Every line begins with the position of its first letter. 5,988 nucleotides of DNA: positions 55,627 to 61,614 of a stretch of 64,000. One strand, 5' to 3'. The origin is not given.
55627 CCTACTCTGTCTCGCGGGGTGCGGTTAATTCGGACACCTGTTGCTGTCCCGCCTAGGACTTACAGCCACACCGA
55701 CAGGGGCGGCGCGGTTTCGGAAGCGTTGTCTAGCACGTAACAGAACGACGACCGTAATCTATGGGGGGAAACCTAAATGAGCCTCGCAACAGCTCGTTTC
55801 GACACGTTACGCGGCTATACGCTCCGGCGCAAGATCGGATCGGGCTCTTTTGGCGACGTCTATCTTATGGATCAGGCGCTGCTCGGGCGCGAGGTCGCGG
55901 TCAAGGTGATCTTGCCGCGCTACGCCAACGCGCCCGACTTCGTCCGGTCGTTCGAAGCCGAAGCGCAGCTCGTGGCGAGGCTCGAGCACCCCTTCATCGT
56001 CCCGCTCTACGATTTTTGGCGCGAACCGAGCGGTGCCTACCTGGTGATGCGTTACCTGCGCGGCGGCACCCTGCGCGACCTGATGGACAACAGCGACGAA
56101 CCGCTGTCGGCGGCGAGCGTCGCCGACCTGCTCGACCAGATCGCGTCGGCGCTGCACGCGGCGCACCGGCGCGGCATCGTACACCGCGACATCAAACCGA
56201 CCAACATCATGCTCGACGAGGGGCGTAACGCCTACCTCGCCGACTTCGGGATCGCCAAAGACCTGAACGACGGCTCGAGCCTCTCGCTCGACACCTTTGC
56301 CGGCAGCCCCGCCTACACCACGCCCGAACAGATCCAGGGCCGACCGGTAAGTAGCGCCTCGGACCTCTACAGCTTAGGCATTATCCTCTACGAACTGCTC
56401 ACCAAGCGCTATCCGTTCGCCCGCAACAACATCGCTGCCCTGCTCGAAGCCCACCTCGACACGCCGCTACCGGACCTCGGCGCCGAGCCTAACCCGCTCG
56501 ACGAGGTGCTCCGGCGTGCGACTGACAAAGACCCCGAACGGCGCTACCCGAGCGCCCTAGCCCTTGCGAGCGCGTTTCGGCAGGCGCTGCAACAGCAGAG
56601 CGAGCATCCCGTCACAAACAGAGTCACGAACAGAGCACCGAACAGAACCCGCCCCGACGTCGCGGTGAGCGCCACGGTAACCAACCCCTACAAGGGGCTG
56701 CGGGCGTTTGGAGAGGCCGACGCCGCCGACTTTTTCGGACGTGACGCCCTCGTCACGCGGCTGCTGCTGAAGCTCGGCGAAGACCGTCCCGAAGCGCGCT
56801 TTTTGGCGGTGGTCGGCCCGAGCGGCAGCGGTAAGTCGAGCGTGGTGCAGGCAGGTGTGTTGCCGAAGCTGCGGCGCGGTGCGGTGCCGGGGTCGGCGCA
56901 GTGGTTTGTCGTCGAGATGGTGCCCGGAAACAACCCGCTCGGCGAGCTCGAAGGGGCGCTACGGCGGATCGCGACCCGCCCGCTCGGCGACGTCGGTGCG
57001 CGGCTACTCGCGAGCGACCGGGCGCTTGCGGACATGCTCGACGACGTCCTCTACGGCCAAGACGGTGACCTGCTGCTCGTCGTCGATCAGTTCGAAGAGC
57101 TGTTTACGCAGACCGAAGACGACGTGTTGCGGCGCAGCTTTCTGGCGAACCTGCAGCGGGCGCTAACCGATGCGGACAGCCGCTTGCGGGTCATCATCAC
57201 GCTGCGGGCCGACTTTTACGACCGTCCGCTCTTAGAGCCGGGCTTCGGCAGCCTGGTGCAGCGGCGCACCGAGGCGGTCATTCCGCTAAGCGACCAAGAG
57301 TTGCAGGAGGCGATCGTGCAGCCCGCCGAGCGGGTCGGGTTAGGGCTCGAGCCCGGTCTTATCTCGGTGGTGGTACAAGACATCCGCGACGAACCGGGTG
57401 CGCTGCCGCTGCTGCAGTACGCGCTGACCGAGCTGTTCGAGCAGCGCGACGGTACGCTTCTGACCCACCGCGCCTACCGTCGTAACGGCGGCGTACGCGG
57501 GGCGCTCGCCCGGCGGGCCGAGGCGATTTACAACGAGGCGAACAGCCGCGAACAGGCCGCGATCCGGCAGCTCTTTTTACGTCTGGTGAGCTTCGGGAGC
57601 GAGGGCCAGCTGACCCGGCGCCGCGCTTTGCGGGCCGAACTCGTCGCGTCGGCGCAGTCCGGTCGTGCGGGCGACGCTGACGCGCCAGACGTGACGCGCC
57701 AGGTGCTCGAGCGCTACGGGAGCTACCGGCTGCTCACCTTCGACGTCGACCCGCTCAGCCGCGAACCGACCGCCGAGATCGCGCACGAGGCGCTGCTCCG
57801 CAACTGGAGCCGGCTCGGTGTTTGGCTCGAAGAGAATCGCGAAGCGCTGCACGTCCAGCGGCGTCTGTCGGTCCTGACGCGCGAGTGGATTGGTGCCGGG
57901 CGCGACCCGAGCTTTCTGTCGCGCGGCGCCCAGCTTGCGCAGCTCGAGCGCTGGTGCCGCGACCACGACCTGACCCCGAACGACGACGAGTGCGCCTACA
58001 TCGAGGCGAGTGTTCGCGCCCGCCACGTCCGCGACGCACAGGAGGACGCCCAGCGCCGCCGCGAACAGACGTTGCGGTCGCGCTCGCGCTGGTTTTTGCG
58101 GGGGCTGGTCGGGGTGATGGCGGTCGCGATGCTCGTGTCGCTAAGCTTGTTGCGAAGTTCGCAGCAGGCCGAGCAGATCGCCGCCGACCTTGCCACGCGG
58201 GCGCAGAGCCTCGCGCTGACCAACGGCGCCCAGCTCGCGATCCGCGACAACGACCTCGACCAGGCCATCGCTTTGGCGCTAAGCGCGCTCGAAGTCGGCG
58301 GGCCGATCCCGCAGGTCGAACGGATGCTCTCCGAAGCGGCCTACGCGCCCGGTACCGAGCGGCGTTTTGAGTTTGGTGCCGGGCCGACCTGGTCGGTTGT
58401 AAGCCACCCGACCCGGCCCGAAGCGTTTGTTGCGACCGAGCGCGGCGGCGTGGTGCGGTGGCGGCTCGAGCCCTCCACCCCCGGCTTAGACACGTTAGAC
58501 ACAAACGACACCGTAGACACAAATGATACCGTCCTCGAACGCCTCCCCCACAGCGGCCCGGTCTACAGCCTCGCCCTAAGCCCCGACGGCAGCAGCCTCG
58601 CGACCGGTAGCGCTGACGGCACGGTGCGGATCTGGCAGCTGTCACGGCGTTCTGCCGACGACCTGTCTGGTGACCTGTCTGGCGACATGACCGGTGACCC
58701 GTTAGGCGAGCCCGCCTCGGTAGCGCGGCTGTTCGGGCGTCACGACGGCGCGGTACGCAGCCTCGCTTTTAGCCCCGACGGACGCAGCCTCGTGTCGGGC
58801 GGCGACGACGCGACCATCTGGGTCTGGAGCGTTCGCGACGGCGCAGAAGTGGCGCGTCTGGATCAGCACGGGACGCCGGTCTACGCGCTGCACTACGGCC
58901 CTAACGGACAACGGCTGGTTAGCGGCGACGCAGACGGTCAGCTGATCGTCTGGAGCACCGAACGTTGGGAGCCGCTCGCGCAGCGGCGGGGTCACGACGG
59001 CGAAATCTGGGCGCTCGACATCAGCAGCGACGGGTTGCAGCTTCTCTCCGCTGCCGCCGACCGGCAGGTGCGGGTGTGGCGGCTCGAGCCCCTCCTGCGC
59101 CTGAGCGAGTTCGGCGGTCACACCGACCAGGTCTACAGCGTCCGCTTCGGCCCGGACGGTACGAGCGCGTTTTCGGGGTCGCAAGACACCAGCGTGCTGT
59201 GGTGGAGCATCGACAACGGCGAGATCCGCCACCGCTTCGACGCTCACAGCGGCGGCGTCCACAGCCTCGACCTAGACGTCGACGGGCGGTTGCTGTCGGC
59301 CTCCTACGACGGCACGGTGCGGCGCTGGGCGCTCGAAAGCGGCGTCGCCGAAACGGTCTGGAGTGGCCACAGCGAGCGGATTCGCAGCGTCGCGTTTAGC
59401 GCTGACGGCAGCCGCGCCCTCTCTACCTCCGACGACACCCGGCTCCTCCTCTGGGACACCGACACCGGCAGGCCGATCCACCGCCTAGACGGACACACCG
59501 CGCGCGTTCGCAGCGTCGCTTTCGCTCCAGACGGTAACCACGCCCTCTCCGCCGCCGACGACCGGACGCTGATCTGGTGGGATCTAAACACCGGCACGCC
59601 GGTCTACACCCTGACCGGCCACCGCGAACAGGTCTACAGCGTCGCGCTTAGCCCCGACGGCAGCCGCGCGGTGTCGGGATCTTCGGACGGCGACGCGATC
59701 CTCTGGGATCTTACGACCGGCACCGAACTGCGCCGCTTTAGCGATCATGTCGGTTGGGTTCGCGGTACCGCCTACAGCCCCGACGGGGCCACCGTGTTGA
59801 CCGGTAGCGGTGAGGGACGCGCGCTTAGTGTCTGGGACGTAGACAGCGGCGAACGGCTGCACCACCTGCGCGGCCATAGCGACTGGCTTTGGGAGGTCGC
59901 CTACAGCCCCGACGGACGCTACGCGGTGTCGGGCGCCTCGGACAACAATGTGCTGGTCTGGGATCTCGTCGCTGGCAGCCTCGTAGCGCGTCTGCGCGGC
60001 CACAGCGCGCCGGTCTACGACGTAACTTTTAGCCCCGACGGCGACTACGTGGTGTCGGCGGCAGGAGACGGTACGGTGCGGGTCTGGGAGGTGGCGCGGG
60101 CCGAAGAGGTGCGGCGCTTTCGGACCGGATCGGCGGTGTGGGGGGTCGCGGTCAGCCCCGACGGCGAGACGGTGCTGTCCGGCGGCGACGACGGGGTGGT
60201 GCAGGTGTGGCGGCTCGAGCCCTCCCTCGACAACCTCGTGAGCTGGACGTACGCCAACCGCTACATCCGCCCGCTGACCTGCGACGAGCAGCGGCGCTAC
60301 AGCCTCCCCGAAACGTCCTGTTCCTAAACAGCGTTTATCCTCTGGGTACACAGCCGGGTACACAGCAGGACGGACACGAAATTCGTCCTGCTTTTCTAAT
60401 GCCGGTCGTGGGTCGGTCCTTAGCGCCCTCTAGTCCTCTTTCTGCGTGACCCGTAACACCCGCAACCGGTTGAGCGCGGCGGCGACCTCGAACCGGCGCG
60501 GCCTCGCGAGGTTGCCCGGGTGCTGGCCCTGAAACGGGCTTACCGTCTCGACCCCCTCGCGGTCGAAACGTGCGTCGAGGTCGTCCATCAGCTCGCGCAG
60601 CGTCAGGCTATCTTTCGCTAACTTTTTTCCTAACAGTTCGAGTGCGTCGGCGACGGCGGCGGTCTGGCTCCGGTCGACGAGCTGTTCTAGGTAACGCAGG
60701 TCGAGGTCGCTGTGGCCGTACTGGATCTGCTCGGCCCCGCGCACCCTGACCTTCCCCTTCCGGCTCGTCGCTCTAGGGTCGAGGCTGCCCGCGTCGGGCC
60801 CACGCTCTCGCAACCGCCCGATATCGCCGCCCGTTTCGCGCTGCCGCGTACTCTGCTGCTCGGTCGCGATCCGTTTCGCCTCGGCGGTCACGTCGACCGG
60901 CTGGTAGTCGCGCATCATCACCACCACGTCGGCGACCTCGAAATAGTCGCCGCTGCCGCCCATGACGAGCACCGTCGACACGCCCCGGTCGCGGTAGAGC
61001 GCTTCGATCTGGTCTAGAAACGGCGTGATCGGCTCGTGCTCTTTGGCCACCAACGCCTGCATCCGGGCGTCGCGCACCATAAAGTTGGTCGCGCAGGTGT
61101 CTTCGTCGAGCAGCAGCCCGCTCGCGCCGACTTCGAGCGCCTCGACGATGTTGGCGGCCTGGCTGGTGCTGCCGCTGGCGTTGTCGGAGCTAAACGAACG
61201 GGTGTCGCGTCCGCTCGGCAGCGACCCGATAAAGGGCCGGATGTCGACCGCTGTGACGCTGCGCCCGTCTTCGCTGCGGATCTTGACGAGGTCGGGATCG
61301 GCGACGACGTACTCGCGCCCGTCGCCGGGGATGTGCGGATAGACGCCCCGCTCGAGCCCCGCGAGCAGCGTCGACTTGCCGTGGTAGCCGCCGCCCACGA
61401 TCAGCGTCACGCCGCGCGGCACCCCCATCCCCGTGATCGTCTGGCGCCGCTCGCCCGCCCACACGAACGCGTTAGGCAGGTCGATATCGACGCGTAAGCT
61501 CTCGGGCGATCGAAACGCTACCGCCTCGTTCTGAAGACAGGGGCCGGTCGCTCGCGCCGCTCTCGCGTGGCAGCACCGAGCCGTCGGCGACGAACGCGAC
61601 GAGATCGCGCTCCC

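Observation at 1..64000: Hyper-abundant palindrome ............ (core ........) sits in-frame as '(G/R)-L-E-P' in dozens of unrelated genes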

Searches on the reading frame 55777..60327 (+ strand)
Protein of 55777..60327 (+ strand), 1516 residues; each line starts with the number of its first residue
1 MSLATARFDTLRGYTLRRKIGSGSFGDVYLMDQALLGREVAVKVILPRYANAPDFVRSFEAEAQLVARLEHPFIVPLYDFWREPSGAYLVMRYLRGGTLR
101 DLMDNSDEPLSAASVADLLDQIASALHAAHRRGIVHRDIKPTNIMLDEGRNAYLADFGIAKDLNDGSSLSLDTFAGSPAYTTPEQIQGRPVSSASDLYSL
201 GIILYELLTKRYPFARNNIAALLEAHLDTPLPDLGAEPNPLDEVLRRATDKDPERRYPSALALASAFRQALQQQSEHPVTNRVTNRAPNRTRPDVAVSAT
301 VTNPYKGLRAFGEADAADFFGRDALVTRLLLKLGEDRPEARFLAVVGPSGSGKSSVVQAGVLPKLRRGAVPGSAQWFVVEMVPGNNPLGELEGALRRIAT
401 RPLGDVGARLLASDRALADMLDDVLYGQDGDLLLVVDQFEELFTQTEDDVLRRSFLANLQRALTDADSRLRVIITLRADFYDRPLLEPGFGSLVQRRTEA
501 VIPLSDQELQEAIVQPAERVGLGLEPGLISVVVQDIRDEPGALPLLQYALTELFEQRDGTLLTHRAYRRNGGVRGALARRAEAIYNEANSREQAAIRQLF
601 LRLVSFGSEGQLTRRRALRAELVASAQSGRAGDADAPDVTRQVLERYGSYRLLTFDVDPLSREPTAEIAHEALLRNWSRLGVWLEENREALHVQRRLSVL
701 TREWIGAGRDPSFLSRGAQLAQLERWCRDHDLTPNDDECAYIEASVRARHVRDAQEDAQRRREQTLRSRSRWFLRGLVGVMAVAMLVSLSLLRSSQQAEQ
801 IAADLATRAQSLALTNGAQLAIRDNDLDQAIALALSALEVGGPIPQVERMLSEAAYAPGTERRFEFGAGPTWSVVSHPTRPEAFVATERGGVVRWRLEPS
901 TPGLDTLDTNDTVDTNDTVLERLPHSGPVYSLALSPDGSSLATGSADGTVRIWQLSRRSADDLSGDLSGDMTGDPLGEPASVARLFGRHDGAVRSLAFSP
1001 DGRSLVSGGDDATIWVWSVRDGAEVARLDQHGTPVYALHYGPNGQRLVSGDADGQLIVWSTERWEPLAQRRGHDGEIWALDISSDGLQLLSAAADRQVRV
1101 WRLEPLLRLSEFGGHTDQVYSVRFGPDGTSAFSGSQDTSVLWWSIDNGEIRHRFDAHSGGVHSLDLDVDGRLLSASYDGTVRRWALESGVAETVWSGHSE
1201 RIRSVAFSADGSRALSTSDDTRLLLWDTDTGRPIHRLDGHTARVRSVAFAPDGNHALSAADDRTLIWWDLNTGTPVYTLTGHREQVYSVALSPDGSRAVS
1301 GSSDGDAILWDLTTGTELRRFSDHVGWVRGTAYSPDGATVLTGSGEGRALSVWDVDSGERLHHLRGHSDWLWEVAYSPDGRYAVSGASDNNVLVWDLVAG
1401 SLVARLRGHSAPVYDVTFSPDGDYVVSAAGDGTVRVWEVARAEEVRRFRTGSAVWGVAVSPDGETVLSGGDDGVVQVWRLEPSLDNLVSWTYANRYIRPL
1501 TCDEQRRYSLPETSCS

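Call 47: search_protein_families(library=pfam, proteins=[window:55777-60327:+], max_evalue=0.0001)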
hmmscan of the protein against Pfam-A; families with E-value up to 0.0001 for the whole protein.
window:55777-60327:+ (1516 aa): 53 families (the best 25 are shown)
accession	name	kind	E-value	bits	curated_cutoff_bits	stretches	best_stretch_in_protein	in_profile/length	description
PF20703.3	nSTAND1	-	1.5e-114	384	27.1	1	304-711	1-378/379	Novel STAND NTPase 1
PF25173.1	Beta-prop_WDR3_1st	-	2.2e-113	376.7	154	4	1307-1480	11-184/184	WDR3 first beta-propeller domain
PF00400.38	WD40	-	1.3e-112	364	27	12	1400-1437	1-38/39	WD domain, G-beta repeat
PF25174.1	Beta-prop_THOC3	-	2.2e-101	338.9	305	5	1115-1368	1-255/272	THOC3 beta-propeller domain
PF24814.1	WD40_Prp19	-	6.4e-82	275.2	320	4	1160-1354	8-205/281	Prp19 WD40 domain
PF24817.1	WD40_WDHD1_1st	-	1.3e-74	251.5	109.9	7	1374-1449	92-167/291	WDHD1 first WD40 domain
PF24807.1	WD40_CDC20-Fz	-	5.7e-73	246.2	200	3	1256-1437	106-292/292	CDC20/Fizzy WD40 domain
PF23414.1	Beta-prop_EML_2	-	1e-72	245.2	90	4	1286-1446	1-160/266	Echinoderm microtubule-associated protein second beta-propeller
PF25175.1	Beta-prop_WDR5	-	4.9e-69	233.3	250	4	1324-1479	51-207/296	WDR5 beta-propeller domain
PF25172.1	Beta-prop_WDR3_2nd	-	3e-64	217.5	140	5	985-1102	171-287/293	WDR3 second beta-propeller domain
PF24105.1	Beta-prop_CAF1B_HIR1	-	1.6e-59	202.2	80.5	4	1278-1355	125-201/383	CAF1B/HIR1 beta-propeller domain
PF24805.1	EIF3I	-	2.1e-59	201.7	200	5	1232-1341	2-109/324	EIF3I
PF25391.1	WD40_Gbeta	-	2.3e-58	198.3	150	4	1319-1479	137-298/340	G protein beta WD-40 repeat protein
PF00069.31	Pkinase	-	1.3e-52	179.2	31.7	1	14-256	1-251/263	Protein kinase domain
PF25168.1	Beta-prop_WDR36-Utp21_2nd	-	2.4e-52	178.8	84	4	1121-1297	117-295/335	WDR36/Utp21 second beta-propeller domain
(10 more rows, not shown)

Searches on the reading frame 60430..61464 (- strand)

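Call 48: search_protein_families(library=pfam, proteins=[window:60430-61464:-], max_evalue=0.0001)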
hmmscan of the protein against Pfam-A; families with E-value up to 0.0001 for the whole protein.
window:60430-61464:- (344 aa): 2 families
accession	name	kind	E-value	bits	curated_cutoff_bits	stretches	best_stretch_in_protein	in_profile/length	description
PF09818.15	ABC_ATPase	-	1.4e-99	333.2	23.2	1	7-220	69-282/283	P-loop domain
PF21117.3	MRB1590_C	-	1e-33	116.5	27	1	238-339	1-101/102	MRB1590 C-terminal domain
